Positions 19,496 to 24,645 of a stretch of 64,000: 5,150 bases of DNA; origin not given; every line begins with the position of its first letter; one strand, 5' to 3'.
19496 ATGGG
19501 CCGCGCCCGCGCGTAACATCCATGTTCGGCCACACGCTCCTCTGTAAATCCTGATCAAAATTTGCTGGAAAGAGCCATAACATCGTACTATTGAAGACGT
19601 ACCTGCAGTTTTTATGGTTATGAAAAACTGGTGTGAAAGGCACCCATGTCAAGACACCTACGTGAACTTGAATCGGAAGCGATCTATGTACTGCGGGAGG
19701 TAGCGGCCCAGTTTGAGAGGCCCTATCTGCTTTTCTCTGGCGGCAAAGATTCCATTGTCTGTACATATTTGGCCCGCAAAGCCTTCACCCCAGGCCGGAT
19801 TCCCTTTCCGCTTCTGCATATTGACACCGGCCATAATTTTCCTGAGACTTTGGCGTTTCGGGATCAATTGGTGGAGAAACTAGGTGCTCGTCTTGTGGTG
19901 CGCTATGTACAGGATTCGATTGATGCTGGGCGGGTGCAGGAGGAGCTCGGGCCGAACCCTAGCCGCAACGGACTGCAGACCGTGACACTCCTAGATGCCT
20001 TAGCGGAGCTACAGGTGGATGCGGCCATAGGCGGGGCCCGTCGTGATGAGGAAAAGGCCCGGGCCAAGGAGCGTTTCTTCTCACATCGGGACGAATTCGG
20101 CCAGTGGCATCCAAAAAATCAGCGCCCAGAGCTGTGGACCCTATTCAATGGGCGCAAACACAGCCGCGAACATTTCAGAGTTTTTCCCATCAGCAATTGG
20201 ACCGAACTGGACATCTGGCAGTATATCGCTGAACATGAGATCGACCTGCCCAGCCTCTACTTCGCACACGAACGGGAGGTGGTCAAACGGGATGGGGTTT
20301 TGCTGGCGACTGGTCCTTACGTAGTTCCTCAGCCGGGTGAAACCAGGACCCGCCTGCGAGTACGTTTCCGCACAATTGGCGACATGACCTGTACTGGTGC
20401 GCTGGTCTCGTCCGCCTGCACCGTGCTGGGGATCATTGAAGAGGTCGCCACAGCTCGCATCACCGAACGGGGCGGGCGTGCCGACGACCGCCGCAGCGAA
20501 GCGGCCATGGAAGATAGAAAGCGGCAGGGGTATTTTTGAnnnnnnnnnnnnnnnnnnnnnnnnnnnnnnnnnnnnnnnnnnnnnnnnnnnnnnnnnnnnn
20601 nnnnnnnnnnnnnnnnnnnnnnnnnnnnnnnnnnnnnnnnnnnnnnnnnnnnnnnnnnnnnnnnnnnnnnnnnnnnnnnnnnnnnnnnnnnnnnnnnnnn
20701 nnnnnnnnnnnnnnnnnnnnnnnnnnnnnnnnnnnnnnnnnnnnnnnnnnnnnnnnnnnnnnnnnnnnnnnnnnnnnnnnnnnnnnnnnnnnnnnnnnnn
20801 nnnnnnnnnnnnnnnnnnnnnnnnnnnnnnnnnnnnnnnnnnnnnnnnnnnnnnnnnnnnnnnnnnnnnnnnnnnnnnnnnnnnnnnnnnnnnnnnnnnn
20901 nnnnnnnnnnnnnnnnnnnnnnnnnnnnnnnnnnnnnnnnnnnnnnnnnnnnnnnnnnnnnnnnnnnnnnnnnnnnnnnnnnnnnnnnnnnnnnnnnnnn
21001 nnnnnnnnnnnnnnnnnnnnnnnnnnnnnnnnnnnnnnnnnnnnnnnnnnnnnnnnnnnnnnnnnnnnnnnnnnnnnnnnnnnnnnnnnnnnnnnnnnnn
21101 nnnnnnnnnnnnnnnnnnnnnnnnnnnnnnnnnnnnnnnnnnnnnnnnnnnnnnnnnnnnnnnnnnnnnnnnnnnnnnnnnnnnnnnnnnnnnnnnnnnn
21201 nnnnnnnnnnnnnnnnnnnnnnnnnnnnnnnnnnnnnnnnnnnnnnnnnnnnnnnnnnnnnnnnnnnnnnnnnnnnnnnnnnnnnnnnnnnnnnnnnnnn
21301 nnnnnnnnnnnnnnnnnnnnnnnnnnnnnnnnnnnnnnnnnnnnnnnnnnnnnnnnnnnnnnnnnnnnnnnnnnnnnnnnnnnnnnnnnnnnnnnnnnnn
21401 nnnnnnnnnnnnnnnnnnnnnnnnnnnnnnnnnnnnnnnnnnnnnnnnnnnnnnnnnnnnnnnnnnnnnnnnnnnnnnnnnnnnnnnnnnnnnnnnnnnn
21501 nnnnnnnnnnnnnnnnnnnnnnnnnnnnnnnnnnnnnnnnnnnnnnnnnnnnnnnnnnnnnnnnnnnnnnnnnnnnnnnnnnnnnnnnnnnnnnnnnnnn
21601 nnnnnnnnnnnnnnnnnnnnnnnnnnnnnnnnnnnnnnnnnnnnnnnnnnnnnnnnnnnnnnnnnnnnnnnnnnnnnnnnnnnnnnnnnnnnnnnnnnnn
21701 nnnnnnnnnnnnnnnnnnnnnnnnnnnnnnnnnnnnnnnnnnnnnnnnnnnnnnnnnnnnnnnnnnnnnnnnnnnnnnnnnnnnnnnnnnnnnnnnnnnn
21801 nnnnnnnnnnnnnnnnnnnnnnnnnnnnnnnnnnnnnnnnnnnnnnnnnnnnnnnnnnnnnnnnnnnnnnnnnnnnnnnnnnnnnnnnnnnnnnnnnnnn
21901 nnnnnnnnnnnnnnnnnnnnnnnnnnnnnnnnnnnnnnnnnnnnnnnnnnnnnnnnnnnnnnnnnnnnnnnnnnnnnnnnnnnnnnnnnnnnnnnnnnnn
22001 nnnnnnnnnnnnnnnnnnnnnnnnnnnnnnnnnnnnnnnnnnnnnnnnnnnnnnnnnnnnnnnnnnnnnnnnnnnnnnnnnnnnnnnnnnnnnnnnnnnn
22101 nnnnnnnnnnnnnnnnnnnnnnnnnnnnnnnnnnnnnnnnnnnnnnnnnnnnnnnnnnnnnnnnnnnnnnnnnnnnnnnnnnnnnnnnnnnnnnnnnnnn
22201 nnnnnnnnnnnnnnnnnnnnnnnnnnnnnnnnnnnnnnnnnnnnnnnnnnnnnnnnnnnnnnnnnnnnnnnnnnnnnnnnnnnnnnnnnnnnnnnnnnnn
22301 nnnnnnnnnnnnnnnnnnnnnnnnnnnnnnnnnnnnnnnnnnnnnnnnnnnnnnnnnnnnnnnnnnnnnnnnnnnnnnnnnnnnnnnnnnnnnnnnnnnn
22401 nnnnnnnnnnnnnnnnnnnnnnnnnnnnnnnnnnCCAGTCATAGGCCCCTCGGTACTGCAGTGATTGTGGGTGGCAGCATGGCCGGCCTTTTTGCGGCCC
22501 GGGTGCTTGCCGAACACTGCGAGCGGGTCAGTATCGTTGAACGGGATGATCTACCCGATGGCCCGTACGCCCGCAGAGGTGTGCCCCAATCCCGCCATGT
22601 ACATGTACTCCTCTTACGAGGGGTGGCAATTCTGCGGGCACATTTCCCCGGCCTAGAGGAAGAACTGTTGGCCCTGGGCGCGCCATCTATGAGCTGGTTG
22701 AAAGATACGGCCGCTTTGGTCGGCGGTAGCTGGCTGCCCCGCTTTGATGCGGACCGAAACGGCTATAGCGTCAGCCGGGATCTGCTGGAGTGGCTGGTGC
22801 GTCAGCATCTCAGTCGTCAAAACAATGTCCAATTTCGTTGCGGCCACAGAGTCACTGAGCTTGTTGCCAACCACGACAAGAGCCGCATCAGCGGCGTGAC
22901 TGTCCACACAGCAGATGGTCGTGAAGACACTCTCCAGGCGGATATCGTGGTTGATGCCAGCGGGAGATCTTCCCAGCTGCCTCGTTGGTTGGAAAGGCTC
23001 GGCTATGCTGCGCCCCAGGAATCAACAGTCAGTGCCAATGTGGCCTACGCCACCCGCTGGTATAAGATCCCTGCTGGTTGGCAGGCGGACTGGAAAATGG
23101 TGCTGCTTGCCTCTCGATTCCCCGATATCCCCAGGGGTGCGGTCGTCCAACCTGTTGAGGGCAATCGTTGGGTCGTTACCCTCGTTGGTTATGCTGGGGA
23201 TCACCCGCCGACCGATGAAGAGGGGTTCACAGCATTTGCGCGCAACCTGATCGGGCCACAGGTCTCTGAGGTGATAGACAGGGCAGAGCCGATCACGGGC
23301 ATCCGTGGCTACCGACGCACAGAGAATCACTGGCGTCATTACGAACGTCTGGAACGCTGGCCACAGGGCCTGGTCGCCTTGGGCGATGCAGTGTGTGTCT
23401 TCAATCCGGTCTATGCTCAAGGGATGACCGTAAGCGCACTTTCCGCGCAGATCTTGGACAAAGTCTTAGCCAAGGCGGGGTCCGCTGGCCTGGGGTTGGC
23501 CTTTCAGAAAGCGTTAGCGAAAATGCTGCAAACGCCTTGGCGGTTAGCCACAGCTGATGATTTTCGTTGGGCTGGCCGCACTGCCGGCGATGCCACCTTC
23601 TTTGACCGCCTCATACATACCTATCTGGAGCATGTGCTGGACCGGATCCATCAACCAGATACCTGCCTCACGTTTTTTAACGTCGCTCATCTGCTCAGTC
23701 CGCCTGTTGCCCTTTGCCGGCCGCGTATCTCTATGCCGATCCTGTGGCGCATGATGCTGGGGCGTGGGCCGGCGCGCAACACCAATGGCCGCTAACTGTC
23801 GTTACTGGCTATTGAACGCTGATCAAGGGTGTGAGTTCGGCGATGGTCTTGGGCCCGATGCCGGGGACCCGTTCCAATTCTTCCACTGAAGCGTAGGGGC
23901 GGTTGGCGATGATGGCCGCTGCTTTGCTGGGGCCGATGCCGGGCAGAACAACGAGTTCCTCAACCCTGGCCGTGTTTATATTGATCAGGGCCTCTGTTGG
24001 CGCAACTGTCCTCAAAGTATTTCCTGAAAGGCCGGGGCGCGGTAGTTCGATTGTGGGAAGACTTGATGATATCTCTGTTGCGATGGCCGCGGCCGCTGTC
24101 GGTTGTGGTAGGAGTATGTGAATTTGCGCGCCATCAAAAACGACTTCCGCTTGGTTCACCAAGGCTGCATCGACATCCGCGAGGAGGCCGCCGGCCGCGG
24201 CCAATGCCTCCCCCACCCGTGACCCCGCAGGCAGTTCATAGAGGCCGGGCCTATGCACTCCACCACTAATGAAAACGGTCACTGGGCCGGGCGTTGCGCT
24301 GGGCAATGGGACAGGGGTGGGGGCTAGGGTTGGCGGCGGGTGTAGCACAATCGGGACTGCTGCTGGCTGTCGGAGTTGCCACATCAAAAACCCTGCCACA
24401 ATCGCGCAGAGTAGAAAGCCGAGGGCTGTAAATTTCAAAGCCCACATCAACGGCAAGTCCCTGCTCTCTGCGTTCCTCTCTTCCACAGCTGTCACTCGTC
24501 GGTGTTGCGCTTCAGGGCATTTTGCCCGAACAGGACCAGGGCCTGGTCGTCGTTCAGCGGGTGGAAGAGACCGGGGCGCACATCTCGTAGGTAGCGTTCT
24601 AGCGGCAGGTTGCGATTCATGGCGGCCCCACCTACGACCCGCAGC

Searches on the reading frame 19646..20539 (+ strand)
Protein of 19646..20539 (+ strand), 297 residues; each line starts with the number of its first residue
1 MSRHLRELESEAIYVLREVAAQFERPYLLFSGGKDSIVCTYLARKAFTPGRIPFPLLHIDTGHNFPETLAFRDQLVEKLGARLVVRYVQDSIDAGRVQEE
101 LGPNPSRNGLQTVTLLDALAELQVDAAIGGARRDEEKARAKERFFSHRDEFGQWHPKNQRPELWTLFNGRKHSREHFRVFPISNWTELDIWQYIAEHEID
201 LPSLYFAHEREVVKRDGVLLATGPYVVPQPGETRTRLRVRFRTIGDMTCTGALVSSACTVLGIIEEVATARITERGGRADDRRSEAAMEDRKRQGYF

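Call 6: search_protein_families(library=padloc, proteins=[window:19646-20539:+], max_evalue=0.01)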
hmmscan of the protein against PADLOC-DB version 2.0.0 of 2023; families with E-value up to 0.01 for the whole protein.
window:19646-20539:+ (297 aa): 2 families
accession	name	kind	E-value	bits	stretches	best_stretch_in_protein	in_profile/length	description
PDLC02510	BrxP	-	1.2e-07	28.3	1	5-205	110-301/779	BrxP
PDLC02782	SspD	-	0.0066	14.2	1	28-85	4-59/277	SspD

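Call 7: search_protein_families(library=pfam, proteins=[window:19646-20539:+], max_evalue=0.01)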
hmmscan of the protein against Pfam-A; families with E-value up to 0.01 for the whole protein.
window:19646-20539:+ (297 aa): 1 family
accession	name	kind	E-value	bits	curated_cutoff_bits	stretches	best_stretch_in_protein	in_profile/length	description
PF01507.26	PAPS_reduct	-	2.1e-44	152.1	22.5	1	26-251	2-174/175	Phosphoadenosine phosphosulfate reductase domain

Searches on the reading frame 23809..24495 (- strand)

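Call 7: search_protein_families(library=pfam, proteins=[window:23809-24495:-], max_evalue=0.01)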
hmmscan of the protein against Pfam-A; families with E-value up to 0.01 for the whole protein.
window:23809-24495:- (228 aa): 11 families
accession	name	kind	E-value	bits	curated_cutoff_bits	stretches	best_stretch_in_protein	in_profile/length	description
PF12836.13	HHH_3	-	1.5e-15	57.5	27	1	170-224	5-63/65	Helix-hairpin-helix motif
PF00633.29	HHH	-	1e-13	50.8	24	2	170-197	2-29/30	Helix-hairpin-helix motif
PF10531.15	SLBB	-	4.4e-11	42.9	27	1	74-126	2-53/55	SLBB domain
PF14520.12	HHH_5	-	9.3e-07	29.7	27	0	202-219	32-49/57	Helix-hairpin-helix domain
PF06514.17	PsbU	-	7e-06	26.4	24.5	1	169-214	13-58/93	Photosystem II 12 kDa extrinsic protein (PsbU)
PF21176.3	RecR_HhH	-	4.6e-05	23.6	27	0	204-217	5-18/45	RecR, helix-hairpin-helix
PF03934.19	T2SSK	-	0.00014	22.6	24.2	1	171-227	1-62/63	Type II secretion system (T2SS), protein K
PF22461.2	SLBB_2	-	0.00053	20.5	27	1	74-111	3-42/79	SLBB domain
PF12826.13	HHH_2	-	0.00067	20.2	27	0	170-196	26-52/64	Helix-hairpin-helix motif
PF21687.3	T2SSK_1st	-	0.00084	20.5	26.2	1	196-227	73-104/107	Type II secretion system (T2SS), protein K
PF14716.13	HHH_8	-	0.0014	19.4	30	0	191-222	32-65/73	Helix-hairpin-helix domain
